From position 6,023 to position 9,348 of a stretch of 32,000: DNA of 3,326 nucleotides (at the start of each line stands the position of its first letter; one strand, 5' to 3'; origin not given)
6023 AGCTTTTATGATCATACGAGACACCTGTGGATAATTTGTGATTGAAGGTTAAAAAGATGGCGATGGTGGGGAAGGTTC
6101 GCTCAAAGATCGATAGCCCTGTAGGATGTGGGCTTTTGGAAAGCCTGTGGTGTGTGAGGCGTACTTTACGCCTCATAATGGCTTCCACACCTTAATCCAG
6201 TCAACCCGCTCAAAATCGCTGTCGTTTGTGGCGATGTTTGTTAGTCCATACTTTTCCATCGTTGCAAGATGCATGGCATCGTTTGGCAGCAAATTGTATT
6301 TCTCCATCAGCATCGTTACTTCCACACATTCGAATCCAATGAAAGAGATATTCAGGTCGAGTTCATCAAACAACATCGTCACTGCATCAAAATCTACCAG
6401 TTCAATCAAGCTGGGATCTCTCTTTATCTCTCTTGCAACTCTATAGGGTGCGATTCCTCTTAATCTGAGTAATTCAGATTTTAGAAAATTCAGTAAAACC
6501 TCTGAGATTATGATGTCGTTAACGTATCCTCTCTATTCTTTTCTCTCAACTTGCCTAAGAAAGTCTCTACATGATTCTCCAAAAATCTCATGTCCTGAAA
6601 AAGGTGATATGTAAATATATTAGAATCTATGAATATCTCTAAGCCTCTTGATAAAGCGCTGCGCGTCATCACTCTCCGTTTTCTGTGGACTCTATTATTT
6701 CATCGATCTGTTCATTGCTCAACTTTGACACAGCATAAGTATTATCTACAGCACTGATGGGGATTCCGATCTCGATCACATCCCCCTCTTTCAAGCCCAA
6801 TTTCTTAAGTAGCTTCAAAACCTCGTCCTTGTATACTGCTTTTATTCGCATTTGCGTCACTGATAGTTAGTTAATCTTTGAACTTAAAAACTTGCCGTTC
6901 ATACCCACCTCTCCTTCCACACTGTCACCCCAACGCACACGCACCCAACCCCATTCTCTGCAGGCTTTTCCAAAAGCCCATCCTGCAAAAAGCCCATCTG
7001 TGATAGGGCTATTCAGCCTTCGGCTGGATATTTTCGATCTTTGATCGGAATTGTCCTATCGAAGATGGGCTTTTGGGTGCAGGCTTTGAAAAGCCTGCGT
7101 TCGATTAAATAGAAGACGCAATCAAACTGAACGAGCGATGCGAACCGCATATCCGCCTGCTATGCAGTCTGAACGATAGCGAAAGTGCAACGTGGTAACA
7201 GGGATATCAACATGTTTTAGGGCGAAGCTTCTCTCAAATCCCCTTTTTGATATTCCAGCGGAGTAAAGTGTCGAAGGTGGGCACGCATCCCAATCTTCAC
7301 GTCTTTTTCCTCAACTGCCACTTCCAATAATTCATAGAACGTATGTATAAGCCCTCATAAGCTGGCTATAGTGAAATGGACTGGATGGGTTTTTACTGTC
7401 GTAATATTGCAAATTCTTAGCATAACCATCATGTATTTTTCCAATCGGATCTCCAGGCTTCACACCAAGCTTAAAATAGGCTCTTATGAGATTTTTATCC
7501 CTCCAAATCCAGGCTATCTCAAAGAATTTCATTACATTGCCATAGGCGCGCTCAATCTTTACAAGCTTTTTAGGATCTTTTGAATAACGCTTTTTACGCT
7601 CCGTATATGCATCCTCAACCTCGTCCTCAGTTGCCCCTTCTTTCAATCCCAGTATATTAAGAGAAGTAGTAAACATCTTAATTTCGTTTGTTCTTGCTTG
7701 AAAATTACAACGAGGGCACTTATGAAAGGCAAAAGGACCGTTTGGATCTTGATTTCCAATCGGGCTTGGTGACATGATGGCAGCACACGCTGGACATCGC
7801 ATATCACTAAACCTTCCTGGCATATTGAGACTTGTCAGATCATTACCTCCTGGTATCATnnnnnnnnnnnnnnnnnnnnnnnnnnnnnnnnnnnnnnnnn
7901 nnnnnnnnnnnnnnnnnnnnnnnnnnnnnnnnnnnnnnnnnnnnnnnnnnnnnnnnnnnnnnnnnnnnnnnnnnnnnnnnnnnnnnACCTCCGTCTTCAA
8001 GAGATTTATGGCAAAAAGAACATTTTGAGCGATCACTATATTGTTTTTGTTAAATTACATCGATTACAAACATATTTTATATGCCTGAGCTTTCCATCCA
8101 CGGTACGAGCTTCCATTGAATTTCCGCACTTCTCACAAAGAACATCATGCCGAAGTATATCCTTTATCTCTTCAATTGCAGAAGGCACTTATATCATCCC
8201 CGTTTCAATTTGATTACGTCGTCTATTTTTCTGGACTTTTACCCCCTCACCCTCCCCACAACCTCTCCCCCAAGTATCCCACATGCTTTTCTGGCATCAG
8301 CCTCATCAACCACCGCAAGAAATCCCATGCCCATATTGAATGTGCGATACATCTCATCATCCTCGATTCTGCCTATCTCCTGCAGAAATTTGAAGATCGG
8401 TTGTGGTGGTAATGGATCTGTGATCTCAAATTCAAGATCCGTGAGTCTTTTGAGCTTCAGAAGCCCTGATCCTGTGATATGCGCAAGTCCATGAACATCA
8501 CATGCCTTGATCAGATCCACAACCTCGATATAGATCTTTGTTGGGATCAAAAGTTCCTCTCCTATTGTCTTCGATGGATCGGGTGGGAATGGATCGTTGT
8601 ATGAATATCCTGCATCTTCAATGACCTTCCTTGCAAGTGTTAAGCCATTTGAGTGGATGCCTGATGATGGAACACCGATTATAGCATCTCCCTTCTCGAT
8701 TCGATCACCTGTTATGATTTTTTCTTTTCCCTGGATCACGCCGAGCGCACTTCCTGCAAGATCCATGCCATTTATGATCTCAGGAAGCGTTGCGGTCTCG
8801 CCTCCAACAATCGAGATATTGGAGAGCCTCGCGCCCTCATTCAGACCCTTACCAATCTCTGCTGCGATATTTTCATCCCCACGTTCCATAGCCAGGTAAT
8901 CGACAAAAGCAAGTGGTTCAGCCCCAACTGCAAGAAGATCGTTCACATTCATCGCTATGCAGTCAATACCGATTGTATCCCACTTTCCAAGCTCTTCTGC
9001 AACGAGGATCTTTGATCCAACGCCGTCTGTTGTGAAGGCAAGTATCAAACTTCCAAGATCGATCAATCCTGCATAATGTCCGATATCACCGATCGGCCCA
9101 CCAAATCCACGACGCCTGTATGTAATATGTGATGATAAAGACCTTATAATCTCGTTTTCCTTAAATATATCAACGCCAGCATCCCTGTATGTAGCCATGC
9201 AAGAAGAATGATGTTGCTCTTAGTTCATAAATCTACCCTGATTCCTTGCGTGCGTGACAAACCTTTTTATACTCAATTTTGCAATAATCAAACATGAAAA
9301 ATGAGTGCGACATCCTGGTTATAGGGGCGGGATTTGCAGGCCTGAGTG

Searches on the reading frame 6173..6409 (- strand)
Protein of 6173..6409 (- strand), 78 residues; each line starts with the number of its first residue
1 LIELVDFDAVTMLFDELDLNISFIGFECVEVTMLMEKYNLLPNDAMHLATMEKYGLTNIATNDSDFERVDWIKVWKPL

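Call 45: search_protein_families(library=pfam, proteins=[window:6173-6409:-], max_evalue=0.1)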
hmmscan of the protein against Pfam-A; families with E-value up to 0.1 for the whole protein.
window:6173-6409:- (78 aa): 1 family
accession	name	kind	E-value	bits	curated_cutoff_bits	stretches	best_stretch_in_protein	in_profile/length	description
PF01850.27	PIN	-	3e-10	41.2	23.6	1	30-71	79-119/120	PIN domain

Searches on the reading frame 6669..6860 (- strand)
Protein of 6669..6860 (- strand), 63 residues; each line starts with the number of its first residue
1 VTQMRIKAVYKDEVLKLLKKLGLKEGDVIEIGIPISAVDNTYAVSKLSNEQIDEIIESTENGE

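Call 45: search_protein_families(library=pfam, proteins=[window:6669-6860:-], max_evalue=0.1)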
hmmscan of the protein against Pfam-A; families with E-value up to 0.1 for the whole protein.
window:6669-6860:- (63 aa): 3 families
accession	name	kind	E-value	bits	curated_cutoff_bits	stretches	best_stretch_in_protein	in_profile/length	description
PF01954.22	AF2212-like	-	6.5e-09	36.5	21.6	1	6-57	5-59/59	AF2212-like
PF09269.16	DUF1967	-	0.024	15.1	27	1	12-32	44-64/70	Domain of unknown function (DUF1967)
PF04014.23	MazE_antitoxin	-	0.025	15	24.7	0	17-31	16-30/48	Antidote-toxin recognition MazE, bacterial antitoxin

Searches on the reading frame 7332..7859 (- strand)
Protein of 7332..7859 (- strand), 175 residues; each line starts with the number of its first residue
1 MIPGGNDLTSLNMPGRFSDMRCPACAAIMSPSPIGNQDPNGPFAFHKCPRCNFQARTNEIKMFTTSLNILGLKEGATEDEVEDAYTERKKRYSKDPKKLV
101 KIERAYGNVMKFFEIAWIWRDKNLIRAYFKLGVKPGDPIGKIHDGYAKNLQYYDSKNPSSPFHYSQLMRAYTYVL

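Call 45: search_protein_families(library=pfam, proteins=[window:7332-7859:-], max_evalue=0.1)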
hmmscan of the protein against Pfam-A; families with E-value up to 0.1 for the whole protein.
window:7332-7859:- (175 aa): 3 families
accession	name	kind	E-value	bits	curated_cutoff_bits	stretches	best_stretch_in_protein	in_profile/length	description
PF11833.13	CPP1-like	-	0.0011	19.1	28.4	1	74-110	1-37/196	Protein CHAPERONE-LIKE PROTEIN OF POR1-like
PF00226.36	DnaJ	-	0.033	14.7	27.8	0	68-92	4-28/63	DnaJ domain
PF25206.1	DUF7836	-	0.084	13.2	26.7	0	19-61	7-46/59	Domain of unknown function (DUF7836)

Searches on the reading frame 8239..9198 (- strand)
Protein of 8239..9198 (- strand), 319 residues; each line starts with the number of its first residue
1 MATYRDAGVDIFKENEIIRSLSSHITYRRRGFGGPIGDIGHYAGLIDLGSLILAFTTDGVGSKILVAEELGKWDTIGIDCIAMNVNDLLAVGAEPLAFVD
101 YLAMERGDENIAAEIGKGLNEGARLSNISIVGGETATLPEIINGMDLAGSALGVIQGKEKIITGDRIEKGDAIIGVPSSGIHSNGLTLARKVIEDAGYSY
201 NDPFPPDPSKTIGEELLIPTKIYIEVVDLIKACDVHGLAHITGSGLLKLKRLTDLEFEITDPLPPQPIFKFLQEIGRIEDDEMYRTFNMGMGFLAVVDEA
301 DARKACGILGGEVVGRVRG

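Call 15: find_encoding_contigs(protein=window:8239-9198:-, flank=10000, max_places=6)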
Protein window:8239-9198:- (319 aa): 1 contig read that carries it; 1 place shown.
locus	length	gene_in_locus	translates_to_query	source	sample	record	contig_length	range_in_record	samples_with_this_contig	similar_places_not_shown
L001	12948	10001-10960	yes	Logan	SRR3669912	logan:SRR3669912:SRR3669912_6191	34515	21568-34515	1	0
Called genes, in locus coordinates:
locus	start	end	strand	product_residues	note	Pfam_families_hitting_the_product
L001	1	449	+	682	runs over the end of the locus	PF05833:NFACT_N, PF05670:NFACT-R_1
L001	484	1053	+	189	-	PF02632:BioY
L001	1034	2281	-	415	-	PF01769:MgtE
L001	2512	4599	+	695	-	PF01496:V_ATPase_I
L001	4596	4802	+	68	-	-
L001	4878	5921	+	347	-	PF01208:URO-D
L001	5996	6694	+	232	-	PF02607:B12-binding_2, PF02310:B12-binding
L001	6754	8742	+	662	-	PF00111:Fer2, PF17650:RACo_linker, PF17651:Raco_middle, PF14574:RACo_C_ter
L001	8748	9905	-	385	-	PF00890:FAD_binding_2 (weak), PF01134:GIDA (weak), PF01266:DAO (faint), PF07992:Pyr_redox_2 (weak), PF12831:FAD_oxidored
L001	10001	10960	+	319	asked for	PF00586:AIRS, PF02769:AIRS_C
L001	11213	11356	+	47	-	-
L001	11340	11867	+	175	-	-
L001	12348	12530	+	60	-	PF01954:AF2212-like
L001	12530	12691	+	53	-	-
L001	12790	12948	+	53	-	?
